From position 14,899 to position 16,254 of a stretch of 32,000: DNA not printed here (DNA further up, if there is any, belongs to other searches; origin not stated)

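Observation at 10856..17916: srsABC-like type III PKS operon joined to a private FAS-II-like module: predicted phenolic-lipid (alkylresorcinol/alkylpyrone-type) pathway of unknown product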

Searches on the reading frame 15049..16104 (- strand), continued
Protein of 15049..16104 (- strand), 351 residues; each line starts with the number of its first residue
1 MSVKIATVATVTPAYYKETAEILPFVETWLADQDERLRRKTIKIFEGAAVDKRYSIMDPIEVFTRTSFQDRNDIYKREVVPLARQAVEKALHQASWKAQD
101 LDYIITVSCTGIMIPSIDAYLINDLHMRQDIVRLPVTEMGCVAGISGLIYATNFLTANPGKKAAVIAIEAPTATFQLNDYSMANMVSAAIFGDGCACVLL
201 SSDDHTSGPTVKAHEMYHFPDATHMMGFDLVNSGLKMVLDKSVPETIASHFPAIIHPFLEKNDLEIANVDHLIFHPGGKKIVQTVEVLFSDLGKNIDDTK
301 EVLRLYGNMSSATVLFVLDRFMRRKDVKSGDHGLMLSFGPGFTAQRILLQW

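Call 63: find_encoding_contigs(protein=P0143, flank=8000, max_places=1)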
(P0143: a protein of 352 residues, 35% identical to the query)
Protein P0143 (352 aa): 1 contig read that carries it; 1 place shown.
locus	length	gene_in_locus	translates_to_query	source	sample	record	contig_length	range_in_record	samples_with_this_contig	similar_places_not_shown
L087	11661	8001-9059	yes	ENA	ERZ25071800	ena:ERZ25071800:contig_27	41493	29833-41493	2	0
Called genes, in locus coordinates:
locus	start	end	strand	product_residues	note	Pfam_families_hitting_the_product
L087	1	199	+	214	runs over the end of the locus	PF25954:Beta-barrel_RND_2, PF25989:YknX_C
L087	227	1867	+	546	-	PF00873:ACR_tran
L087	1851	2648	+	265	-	PF00873:ACR_tran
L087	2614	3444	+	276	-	PF00873:ACR_tran, PF03176:MMPL (faint)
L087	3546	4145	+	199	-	-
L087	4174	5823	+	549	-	PF00149:Metallophos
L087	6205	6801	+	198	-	PF04264:YceI (weak)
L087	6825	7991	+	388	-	PF01494:FAD_binding_3, PF03486:HI0933_like (weak), PF05834:Lycopene_cycl (faint), PF13450:NAD_binding_8 (faint)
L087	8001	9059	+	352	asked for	PF08392:FAE1_CUT1_RppA, PF00195:Chal_sti_synt_N, PF02797:Chal_sti_synt_C, PF08541:ACP_syn_III_C (weak)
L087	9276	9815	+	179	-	PF01209:Ubie_methyltran, PF08241:Methyltransf_11, PF08242:Methyltransf_12, PF13489:Methyltransf_23 (weak), PF13649:Methyltransf_25, PF13847:Methyltransf_31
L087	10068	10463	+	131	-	PF02537:CRCB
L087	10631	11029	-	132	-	-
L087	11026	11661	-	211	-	?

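Call 64: find_encoding_contigs(protein=P0134, flank=8000, max_places=1)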
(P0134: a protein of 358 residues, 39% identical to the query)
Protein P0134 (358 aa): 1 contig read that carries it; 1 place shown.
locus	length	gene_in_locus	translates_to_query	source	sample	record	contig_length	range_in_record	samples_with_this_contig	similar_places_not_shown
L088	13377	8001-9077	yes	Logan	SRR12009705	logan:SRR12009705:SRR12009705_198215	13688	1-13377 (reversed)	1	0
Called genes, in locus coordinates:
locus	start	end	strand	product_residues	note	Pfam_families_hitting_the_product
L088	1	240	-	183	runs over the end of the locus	?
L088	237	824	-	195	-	PF04542:Sigma70_r2, PF08281:Sigma70_r4_2 (weak)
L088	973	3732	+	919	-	PF08238:Sel1 (faint)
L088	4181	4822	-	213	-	PF00072:Response_reg, PF02954:HTH_8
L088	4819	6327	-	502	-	PF00512:HisKA, PF02518:HATPase_c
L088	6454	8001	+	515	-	PF07690:MFS_1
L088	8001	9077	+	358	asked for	PF00195:Chal_sti_synt_N, PF08392:FAE1_CUT1_RppA, PF02797:Chal_sti_synt_C, PF08541:ACP_syn_III_C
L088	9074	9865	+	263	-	PF01209:Ubie_methyltran, PF13489:Methyltransf_23, PF24675:NpmA (weak), PF05175:MTS (weak), PF13847:Methyltransf_31, PF08241:Methyltransf_11, PF08242:Methyltransf_12, PF13649:Methyltransf_25, +1 more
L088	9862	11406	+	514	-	PF00070:Pyr_redox (faint), PF01266:DAO (weak), PF01494:FAD_binding_3, PF07992:Pyr_redox_2 (faint), PF13450:NAD_binding_8 (faint)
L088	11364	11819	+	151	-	-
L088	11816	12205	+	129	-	-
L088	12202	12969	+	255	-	PF04264:YceI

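Call 72: find_homologous_proteins(query=L082:12289-13557:+)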
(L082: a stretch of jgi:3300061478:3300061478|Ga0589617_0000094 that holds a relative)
Query L082:12289-13557:+ (422 aa): 8000 proteins with E <= 0.001 among 8000 candidates; the best 120 are listed.
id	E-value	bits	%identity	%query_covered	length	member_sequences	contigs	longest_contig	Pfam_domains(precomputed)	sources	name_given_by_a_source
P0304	1.5e-279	945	100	100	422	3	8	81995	PF00109.33,PF02801.29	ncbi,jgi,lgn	ncbi:MAG: 3-oxoacyl-[acyl-carrier-protein] synthase-1 [Gammaproteobacteria bacterium]|jgi:3-oxoacyl-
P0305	1.2e-243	826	86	100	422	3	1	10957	PF00109.33,PF02801.29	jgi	jgi:3-oxoacyl-[acyl-carrier-protein] synthase I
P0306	7.9e-177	606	64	99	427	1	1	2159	PF00109.33,PF02801.29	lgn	-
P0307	1.3e-176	606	63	99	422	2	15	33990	PF00109.33,PF02801.29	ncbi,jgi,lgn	ncbi:MAG: 3-oxoacyl-(acyl-carrier-protein) synthase [Paraglaciecola sp.]|jgi:3-oxoacyl-(acyl-carrier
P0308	1.0e-175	603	64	100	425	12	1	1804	PF00109.33,PF02801.29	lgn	-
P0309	7.7e-175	600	62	100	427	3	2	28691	PF00109.33,PF02801.29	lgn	-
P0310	1.8e-173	595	62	100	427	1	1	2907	PF00109.33,PF02801.29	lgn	-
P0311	2.6e-173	595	63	99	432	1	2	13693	PF00109.33,PF02801.29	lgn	-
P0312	5.5e-173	594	61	100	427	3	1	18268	PF00109.33,PF02801.29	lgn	-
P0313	1.0e-172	593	63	99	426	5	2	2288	PF00109.33,PF02801.29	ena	-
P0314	1.8e-172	592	63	100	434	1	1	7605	PF00109.33,PF02801.29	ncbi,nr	ncbi:MAG: beta-ketoacyl-[acyl-carrier-protein] synthase family protein [Bacteroidia bacterium]|nr:be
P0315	1.6e-171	589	62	100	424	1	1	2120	PF00109.33,PF02801.29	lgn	-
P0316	3.7e-171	588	62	99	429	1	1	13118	PF00109.33,PF02801.29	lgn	-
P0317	6.6e-171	587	62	100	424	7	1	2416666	PF00109.33,PF02801.29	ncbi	ncbi:MAG: beta-ketoacyl-[acyl-carrier-protein] synthase family protein [Chitinophagales bacterium]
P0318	8.4e-171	587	62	99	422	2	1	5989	PF00109.33,PF02801.29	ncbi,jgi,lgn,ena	jgi:3-oxoacyl-(acyl-carrier-protein) synthase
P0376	5.5e-165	567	59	100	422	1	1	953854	PF00109.33,PF02801.29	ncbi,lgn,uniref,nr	ncbi:beta-ketoacyl-[acyl-carrier-protein] synthase family protein [Brumimicrobium glaciale]|uniref:3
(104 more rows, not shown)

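Call 73: find_encoding_contigs(protein=P0317, flank=9000, max_places=1)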
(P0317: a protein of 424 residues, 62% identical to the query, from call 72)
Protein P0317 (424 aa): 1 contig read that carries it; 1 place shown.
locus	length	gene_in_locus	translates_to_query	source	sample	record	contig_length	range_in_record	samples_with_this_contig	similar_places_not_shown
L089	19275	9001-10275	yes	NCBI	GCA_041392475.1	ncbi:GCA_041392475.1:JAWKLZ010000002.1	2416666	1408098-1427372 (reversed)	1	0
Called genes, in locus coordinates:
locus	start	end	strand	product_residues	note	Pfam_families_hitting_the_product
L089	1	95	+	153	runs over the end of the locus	PF27546:MICAH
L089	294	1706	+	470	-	PF00753:Lactamase_B, PF00581:Rhodanese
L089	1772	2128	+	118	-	PF00581:Rhodanese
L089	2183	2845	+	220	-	PF00578:AhpC-TSA, PF08534:Redoxin, PF10417:1-cysPrx_C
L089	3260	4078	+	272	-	PF13489:Methyltransf_23, PF01209:Ubie_methyltran (weak), PF05219:DREV, PF13847:Methyltransf_31, PF08241:Methyltransf_11, PF08242:Methyltransf_12, PF13649:Methyltransf_25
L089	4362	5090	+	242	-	PF00535:Glycos_transf_2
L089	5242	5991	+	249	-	PF00696:AA_kinase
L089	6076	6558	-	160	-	PF00578:AhpC-TSA, PF08534:Redoxin, PF00085:Thioredoxin (weak), PF13098:Thioredoxin_2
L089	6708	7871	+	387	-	PF00266:Aminotran_5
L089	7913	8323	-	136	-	PF13646:HEAT_2 (faint)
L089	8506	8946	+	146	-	PF22817:ApeP-like (weak), PF07977:FabA, PF22818:ApeI-like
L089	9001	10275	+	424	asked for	PF00109:ketoacyl-synt, PF02801:Ketoacyl-synt_C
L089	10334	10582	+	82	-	-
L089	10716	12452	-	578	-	PF07969:Amidohydro_3, PF01979:Amidohydro_1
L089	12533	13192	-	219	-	PF01791:DeoC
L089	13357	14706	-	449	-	PF03721:UDPG_MGDP_dh_N, PF00984:UDPG_MGDP_dh, PF03720:UDPG_MGDP_dh_C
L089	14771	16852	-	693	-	PF07676:PD40 (faint), PF13620:CarboxypepD_reg (faint), PF00691:OmpA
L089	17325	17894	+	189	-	PF13689:DUF4154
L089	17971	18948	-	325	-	PF01073:3Beta_HSD, PF01370:Epimerase, PF02719:Polysacc_synt_2, PF04321:RmlD_sub_bind, PF05368:NmrA, PF13460:NAD_binding_10, PF16363:GDP_Man_Dehyd, PF07993:NAD_binding_4, +1 more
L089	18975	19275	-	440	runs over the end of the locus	PF01225:Mur_ligase (weak), PF08245:Mur_ligase_M, PF02875:Mur_ligase_C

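Call 74: find_encoding_contigs(protein=P0376, flank=9000, max_places=1)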
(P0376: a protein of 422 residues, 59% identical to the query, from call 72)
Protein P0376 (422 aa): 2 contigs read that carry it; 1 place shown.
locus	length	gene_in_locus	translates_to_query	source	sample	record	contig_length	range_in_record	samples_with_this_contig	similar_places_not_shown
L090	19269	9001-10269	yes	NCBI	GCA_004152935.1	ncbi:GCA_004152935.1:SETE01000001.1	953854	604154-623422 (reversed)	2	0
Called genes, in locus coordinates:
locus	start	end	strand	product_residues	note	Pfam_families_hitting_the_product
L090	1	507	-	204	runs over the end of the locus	PF01467:CTP_transf_like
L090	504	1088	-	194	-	PF00625:Guanylate_kin, PF02223:Thymidylate_kin (faint)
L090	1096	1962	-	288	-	PF03755:YicC-like_N, PF08340:YicC-like_C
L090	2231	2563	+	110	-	PF05015:HigB-like_toxin (weak)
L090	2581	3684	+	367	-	PF01381:HTH_3 (faint), PF06114:Peptidase_M78 (weak)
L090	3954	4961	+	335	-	PF17761:DUF1016_N, PF06250:YhcG_C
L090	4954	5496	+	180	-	-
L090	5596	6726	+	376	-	PF00890:FAD_binding_2, PF01266:DAO, PF01494:FAD_binding_3 (weak), PF03486:HI0933_like (weak), PF04820:Trp_halogenase (faint), PF05834:Lycopene_cycl (faint), PF07992:Pyr_redox_2 (weak), PF13450:NAD_binding_8 (weak), +2 more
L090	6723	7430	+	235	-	PF13489:Methyltransf_23, PF13679:Methyltransf_32 (weak), PF13847:Methyltransf_31, PF08241:Methyltransf_11, PF08242:Methyltransf_12, PF13649:Methyltransf_25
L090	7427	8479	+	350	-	PF00195:Chal_sti_synt_N, PF08392:FAE1_CUT1_RppA, PF08545:ACP_syn_III (weak), PF02797:Chal_sti_synt_C, PF08541:ACP_syn_III_C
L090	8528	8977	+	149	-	PF07977:FabA, PF22818:ApeI-like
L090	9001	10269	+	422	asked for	PF00109:ketoacyl-synt, PF02801:Ketoacyl-synt_C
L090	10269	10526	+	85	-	-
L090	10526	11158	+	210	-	PF01648:ACPS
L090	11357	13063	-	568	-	PF23598:LRR_14, PF00560:LRR_1 (faint), PF13855:LRR_8, PF12799:LRR_4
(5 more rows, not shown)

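Call 75: find_encoding_contigs(protein=P0307, flank=9000, max_places=1)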
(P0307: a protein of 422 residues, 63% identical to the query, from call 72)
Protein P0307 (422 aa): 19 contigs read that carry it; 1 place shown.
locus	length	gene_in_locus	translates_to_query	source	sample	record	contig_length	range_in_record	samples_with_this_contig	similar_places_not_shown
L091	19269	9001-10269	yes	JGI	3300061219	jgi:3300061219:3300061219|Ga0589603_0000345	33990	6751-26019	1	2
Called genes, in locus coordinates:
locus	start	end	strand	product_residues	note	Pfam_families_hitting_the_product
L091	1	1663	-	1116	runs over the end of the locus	PF00580:UvrD-helicase (weak), PF04851:ResIII (weak), PF13086:AAA_11, PF13245:AAA_19, PF13604:AAA_30, PF13086:AAA_11, PF13087:AAA_12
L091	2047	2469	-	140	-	PF00691:OmpA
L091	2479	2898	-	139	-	-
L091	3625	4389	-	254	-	PF02621:VitK2_biosynth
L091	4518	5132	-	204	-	PF00300:His_Phos_1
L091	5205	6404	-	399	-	PF04055:Radical_SAM, PF19288:CofH_C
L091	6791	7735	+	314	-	PF00535:Glycos_transf_2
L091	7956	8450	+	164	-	PF07977:FabA, PF22818:ApeI-like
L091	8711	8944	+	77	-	-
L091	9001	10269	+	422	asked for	PF00109:ketoacyl-synt, PF02801:Ketoacyl-synt_C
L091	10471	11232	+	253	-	PF06966:DUF1295, PF02544:Steroid_dh, PF04191:PEMT (weak)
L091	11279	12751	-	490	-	PF14691:Fer4_20, PF00070:Pyr_redox (faint), PF01593:Amino_oxidase (faint), PF03486:HI0933_like (faint), PF07992:Pyr_redox_2, PF12831:FAD_oxidored (faint), PF13450:NAD_binding_8 (weak), PF13738:Pyr_redox_3 (faint)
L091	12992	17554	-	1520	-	PF00310:GATase_2, PF04898:Glu_syn_central, PF01645:Glu_synthase, PF01493:GXGXG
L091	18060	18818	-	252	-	PF00696:AA_kinase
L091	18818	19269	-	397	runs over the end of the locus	PF00171:Aldedh (weak)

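Call 77: find_related_loci(query=A2, collection=metagenome_contigs, flank=9000)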
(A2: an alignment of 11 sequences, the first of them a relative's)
Query A2 (424 aa) in metagenome_contigs; peptide patterns used: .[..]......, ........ (x = any residue, [..] = any of these).
600 stretches matched a pattern (row limit reached: there are more); 542 encode a relative of the query (tblastn E <= 1e-3); the best 80 are kept; 80 distinct loci.
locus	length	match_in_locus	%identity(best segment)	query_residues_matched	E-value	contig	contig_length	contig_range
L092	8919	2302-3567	68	2-423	0e+0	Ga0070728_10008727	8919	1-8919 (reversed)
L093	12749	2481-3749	65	2-424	0e+0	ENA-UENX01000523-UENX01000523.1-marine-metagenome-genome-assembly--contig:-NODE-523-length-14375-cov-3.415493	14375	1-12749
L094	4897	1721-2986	64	1-424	0e+0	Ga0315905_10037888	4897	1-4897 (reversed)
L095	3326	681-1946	63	1-424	0e+0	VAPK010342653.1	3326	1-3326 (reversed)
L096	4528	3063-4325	63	1-424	0e+0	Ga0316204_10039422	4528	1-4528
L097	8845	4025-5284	62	2-424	0e+0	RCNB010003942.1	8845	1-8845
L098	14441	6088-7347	62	1-424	1e-180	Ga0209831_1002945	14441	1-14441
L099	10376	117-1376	62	1-424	1e-180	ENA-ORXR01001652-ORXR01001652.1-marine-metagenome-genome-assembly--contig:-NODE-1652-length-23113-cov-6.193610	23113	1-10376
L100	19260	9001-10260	61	1-424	2e-180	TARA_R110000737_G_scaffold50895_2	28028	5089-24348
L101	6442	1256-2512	60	4-424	0e+0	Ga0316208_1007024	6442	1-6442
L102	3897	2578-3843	61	1-424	0e+0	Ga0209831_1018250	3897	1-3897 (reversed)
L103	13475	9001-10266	61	1-424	4e-178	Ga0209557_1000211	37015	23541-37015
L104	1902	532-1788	62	3-424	0e+0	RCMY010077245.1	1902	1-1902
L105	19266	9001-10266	60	1-424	1e-177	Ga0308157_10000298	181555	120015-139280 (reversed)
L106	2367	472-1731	63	1-424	0e+0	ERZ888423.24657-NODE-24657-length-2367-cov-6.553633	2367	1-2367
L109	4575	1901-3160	61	3-424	0e+0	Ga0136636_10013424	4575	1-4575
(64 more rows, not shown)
